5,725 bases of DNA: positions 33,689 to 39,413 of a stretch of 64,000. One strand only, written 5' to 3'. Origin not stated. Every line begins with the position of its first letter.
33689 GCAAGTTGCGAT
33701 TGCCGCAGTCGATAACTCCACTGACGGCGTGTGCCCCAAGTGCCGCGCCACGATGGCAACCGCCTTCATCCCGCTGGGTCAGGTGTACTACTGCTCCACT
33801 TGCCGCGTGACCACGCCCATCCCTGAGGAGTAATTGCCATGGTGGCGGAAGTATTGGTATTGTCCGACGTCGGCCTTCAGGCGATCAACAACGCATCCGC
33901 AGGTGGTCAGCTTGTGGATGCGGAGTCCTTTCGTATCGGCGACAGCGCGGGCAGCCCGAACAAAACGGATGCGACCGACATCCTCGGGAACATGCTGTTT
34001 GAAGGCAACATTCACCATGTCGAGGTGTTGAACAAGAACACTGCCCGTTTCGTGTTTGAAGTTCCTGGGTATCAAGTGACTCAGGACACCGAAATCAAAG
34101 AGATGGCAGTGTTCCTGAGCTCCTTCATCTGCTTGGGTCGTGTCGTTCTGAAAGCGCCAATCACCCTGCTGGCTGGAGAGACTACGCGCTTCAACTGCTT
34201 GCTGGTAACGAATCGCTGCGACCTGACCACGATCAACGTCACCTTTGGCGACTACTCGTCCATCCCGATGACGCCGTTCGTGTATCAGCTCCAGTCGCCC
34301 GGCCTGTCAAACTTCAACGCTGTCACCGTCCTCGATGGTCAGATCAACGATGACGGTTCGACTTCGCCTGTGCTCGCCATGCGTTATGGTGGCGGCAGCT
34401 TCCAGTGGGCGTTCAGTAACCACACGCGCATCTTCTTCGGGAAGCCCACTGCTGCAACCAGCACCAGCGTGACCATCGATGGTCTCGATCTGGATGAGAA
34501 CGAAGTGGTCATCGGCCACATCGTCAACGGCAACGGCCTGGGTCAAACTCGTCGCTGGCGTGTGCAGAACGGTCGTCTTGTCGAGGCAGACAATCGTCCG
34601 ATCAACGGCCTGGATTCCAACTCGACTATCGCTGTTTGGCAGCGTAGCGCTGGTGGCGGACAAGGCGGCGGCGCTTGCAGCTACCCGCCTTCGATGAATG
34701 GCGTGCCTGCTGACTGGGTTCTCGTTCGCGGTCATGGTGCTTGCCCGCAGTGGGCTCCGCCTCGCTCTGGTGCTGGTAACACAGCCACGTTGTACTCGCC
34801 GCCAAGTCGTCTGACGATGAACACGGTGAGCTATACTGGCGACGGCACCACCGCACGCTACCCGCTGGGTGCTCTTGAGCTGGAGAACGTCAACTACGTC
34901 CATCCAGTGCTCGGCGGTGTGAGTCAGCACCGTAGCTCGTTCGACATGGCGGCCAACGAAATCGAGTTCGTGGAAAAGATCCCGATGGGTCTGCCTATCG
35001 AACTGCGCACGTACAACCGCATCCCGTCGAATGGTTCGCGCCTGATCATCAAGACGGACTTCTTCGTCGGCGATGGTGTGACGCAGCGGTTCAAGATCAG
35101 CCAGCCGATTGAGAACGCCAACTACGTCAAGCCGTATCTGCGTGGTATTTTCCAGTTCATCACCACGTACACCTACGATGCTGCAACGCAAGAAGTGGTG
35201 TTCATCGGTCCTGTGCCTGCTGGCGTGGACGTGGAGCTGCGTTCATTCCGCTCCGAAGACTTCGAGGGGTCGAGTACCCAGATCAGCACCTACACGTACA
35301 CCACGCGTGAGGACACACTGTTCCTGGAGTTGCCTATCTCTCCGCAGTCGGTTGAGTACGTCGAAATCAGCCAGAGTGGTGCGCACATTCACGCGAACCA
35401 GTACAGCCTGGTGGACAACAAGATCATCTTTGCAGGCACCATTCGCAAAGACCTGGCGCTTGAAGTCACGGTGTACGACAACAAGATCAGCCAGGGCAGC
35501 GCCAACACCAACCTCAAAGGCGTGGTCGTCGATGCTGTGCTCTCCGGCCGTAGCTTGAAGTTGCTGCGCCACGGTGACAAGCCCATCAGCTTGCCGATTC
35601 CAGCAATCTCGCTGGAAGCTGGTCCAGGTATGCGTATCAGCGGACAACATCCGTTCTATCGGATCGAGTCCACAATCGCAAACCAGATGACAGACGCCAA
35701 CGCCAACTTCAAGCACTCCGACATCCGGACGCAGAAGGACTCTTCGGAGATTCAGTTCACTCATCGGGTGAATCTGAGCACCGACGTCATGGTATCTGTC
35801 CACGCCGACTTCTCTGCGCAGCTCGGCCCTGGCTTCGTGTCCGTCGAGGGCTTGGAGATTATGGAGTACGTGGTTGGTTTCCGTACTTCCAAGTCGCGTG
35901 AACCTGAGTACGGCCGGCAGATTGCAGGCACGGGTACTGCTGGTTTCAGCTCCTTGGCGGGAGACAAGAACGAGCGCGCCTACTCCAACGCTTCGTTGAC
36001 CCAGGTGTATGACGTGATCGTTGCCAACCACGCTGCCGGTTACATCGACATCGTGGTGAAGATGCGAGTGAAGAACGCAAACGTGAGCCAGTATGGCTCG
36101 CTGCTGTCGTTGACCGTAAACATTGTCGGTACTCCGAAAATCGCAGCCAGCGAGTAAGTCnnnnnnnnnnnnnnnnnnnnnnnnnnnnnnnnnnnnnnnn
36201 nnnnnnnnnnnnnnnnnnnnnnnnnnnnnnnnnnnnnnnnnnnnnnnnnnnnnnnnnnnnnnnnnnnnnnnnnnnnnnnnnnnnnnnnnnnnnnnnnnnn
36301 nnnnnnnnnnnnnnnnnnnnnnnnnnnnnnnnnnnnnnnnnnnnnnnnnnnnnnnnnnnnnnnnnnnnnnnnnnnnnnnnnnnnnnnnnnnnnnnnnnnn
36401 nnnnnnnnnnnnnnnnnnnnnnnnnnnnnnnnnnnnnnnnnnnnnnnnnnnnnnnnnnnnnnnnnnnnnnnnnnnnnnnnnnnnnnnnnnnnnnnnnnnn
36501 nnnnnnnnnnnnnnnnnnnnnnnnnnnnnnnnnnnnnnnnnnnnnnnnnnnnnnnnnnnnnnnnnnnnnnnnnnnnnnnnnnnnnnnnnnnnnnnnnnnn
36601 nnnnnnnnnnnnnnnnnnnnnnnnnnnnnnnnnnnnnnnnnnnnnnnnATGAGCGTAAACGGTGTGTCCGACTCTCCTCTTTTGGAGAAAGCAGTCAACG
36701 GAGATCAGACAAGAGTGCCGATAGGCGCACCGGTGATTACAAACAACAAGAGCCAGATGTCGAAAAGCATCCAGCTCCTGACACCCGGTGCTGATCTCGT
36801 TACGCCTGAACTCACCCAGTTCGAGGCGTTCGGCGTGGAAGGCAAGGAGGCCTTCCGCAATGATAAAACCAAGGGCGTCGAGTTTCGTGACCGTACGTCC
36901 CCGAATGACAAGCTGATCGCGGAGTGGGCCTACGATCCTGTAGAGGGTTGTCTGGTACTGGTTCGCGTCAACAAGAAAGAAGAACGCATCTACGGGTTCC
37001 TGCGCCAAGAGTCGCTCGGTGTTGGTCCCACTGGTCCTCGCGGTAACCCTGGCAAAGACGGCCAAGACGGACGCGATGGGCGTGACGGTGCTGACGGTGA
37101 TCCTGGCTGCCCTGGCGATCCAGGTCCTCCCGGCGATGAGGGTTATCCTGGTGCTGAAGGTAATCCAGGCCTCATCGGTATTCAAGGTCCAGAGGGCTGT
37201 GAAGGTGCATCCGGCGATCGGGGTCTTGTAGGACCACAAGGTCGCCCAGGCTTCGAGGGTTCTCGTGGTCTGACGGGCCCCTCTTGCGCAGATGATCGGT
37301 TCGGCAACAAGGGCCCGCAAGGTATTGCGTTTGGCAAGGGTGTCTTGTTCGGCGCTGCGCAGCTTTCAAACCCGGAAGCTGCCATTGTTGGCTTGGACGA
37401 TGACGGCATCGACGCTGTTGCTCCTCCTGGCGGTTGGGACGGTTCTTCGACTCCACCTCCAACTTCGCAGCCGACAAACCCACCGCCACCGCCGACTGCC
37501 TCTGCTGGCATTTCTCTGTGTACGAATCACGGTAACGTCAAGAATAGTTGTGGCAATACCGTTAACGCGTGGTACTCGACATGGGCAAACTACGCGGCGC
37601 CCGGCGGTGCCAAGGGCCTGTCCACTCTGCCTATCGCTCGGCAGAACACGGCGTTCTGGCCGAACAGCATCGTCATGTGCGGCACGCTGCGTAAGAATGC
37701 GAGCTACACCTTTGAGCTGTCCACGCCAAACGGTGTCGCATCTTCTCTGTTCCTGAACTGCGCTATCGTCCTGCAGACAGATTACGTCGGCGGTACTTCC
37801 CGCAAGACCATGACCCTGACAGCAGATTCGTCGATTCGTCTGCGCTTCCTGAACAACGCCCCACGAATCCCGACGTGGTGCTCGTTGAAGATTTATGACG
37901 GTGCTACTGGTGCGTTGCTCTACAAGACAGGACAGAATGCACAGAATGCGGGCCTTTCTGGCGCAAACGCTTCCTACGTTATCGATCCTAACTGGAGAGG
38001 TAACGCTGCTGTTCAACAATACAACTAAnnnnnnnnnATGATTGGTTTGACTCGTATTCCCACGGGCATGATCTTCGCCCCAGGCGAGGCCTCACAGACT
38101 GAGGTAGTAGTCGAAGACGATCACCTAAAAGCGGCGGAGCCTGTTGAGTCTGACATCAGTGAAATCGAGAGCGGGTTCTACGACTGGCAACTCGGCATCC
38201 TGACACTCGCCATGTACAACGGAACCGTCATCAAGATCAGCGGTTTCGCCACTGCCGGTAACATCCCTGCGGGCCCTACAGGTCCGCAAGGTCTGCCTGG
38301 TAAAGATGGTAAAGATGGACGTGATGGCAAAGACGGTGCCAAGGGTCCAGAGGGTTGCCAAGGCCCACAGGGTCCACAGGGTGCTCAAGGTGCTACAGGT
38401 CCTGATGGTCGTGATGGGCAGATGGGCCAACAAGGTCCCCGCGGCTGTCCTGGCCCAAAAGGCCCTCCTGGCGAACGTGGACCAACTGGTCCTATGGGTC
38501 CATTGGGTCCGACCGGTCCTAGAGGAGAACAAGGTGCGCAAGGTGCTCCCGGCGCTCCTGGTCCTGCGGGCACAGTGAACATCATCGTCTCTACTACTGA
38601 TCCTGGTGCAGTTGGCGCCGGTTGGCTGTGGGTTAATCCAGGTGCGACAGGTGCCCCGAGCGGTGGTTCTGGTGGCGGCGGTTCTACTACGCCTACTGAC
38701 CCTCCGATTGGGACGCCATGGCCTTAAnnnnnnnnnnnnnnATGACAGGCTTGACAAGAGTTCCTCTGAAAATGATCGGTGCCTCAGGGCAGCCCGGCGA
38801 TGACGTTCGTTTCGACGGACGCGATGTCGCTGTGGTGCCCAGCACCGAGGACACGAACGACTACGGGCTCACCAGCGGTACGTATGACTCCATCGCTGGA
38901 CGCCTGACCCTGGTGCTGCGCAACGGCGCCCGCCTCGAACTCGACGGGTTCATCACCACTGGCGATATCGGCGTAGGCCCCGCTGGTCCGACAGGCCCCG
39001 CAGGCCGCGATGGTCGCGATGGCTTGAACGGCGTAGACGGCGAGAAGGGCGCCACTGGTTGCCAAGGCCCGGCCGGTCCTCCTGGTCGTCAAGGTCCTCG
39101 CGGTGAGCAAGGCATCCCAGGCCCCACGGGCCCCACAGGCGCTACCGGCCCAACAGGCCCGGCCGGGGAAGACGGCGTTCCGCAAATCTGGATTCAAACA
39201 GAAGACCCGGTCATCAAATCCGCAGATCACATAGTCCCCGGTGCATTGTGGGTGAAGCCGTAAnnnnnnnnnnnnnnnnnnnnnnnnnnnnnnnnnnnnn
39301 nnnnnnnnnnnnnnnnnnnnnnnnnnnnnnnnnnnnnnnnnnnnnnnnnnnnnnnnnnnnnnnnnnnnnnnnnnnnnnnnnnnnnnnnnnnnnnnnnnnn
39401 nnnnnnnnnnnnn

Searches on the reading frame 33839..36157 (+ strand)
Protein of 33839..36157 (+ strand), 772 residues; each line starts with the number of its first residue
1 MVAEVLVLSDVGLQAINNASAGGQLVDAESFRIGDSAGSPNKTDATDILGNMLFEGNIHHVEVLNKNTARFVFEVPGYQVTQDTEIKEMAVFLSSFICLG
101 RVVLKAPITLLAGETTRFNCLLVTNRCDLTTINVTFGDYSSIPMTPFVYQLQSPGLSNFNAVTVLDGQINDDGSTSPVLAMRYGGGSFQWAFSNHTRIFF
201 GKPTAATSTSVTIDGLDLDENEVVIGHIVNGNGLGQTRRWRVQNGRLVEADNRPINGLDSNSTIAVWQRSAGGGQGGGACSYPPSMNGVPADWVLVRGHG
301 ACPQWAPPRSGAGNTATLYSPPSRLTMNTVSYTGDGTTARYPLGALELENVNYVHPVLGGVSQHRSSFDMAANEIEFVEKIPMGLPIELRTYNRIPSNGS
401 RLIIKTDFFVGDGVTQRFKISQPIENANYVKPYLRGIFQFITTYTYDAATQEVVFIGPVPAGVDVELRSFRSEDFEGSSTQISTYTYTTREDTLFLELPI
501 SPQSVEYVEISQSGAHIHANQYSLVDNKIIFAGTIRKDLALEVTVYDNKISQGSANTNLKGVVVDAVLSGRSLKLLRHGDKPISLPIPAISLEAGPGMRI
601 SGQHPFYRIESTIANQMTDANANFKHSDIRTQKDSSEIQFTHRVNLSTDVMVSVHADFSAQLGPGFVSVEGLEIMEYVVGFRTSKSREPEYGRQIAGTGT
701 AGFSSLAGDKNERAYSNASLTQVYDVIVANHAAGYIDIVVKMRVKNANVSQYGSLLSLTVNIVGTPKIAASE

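Call 18: search_protein_families(library=phrogs, proteins=[window:33839-36157:+], max_evalue=0.001)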
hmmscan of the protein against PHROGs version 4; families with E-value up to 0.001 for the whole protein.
window:33839-36157:+ (772 aa): 4 families
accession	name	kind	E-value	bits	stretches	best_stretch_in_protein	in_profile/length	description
phrog_21488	-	unknown function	0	1304.7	1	1-767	1-774/774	-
phrog_10153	-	tail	3.5e-06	27.3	1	6-91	7-93/327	tail fiber protein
phrog_1162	-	tail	1e-05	25.8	1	7-68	9-71/354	tail fiber protein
phrog_2137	-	tail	2.1e-05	25.1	1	7-92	9-95/267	tail fiber protein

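Call 82: search_protein_families(library=pfam, proteins=[window:33839-36157:+], max_evalue=0.01)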
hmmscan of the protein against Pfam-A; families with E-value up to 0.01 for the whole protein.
window:33839-36157:+ (772 aa): 1 family
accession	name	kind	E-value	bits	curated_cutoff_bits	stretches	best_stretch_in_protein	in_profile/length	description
PF12571.13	Phage_tail_fib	-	0.00025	21.5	23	1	7-74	8-76/150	Phage tail-collar fibre protein, N-terminal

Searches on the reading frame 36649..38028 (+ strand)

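Call 18: search_protein_families(library=phrogs, proteins=[window:36649-38028:+], max_evalue=0.001)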
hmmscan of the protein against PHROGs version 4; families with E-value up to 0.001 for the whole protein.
window:36649-38028:+ (459 aa): 16 families
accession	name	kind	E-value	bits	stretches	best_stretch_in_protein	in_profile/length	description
phrog_8745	-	tail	1.3e-83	282.3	1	1-458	1252-1678/1803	tail fiber protein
phrog_38766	-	head and packaging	1.3e-21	77.8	1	62-226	14-176/478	virion structural protein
phrog_5073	-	tail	1.4e-17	64.9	1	128-232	260-364/519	tail fiber protein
phrog_6320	-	tail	2.2e-14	54.2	1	92-225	55-191/745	tail fiber protein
phrog_1806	-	tail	3.2e-11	44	1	125-215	138-229/276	collagen like minor tail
phrog_819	-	tail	3.2e-09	36.5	1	125-227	480-582/1024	tail protein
phrog_26246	-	tail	4.3e-08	33.7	1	129-214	110-192/329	tail protein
phrog_18350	-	tail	8.6e-08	33.1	1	126-213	99-196/253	tail fiber protein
phrog_29268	-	unknown function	3.8e-07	29.6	1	125-222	438-535/653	-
phrog_28263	-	tail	4.1e-07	28.6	1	126-225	667-765/1400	tail fiber protein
phrog_366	-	tail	3.3e-06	27.8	1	168-227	315-374/474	tail fiber protein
phrog_36982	-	unknown function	3.2e-05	23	1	126-271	254-397/944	-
phrog_3420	-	unknown function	0.00011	21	1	125-288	218-379/929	-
phrog_32123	-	unknown function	0.00015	21.3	1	147-231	221-302/532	-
phrog_26346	-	unknown function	0.00019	21.3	1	124-205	191-272/659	-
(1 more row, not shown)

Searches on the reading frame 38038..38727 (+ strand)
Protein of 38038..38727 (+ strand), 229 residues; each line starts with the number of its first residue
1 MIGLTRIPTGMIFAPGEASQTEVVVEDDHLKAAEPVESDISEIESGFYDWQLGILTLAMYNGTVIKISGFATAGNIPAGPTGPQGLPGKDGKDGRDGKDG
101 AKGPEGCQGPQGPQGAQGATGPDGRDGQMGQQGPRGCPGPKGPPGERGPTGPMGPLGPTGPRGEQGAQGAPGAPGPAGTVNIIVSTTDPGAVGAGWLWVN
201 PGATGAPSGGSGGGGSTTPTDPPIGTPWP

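Call 18: search_protein_families(library=phrogs, proteins=[window:38038-38727:+], max_evalue=0.001)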
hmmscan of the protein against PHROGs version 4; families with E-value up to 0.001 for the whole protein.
window:38038-38727:+ (229 aa): 26 families (the best 25 are shown)
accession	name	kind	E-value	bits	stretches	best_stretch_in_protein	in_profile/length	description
phrog_8745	-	tail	8.9e-35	120.4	1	11-223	1308-1526/1803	tail fiber protein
phrog_38766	-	head and packaging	4.5e-30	105.6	1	40-208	37-204/478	virion structural protein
phrog_6320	-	tail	1.4e-22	81.3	1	77-222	108-250/745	tail fiber protein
phrog_5073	-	tail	9e-19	68.9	1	77-184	262-369/519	tail fiber protein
phrog_819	-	tail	1.1e-18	67.9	1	78-178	480-580/1024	tail protein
phrog_366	-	tail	3.6e-13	50.8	2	109-181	315-387/474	tail fiber protein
phrog_32123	-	unknown function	3.3e-12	46.5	1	57-174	194-312/532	-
phrog_26246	-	tail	9.4e-12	45.7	1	79-178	80-179/329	tail protein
phrog_1806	-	tail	7.3e-10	39.6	1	78-173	138-231/276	collagen like minor tail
phrog_29268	-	unknown function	5.2e-09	35.8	1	81-204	417-537/653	-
phrog_17587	-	tail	5.9e-09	35.9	2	76-137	360-421/641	tail fiber protein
phrog_10972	-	tail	8e-09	36.4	2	124-179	157-212/343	tail fiber protein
phrog_18350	-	tail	3.8e-08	34.3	1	69-116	150-197/253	tail fiber protein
phrog_3420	-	unknown function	8.7e-08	31.2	1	76-220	162-309/929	-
phrog_33406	-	tail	2.9e-07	30.2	1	87-176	184-273/651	tail fiber protein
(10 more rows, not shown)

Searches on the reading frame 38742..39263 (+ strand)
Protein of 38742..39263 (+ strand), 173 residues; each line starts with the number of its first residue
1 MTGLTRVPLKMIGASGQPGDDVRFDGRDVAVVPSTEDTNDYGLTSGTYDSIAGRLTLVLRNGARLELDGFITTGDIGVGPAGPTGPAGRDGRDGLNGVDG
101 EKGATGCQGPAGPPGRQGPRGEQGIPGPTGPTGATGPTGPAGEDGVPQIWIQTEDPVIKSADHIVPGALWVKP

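Call 18: search_protein_families(library=phrogs, proteins=[window:38742-39263:+], max_evalue=0.001)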
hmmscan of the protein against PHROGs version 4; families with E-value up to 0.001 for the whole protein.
window:38742-39263:+ (173 aa): 27 families (the best 25 are shown)
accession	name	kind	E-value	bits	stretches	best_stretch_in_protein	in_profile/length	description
phrog_8745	-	tail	9.6e-31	107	1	1-146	1298-1453/1803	tail fiber protein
phrog_5073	-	tail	2.4e-16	60.8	1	78-147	293-365/519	tail fiber protein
phrog_38766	-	head and packaging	5.9e-15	55.8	1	42-145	39-142/478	virion structural protein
phrog_6320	-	tail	4.2e-14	53.3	1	79-145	83-203/745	tail fiber protein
phrog_819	-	tail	8.3e-14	51.7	1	78-145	501-571/1024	tail protein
phrog_30509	-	tail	3e-13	50.5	1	76-146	42-112/254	collagen like minor tail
phrog_366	-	tail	2e-12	48.3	1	78-145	320-387/474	tail fiber protein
phrog_18350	-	tail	1.9e-10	41.8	2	54-116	150-197/253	tail fiber protein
phrog_1806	-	tail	6.3e-10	39.8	1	79-145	163-230/276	collagen like minor tail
phrog_32123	-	unknown function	1.1e-08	34.9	1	78-146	241-309/532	-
phrog_3420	-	unknown function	1.7e-08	33.5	1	73-147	312-384/929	-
phrog_36982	-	unknown function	3.5e-08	32.8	1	71-146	623-697/944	-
phrog_26654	-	unknown function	3.8e-08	34.1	1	21-157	24-162/360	-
phrog_26246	-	tail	7.5e-08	32.9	1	78-145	112-182/329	tail protein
phrog_29268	-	unknown function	1.4e-06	27.8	1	72-143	440-512/653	-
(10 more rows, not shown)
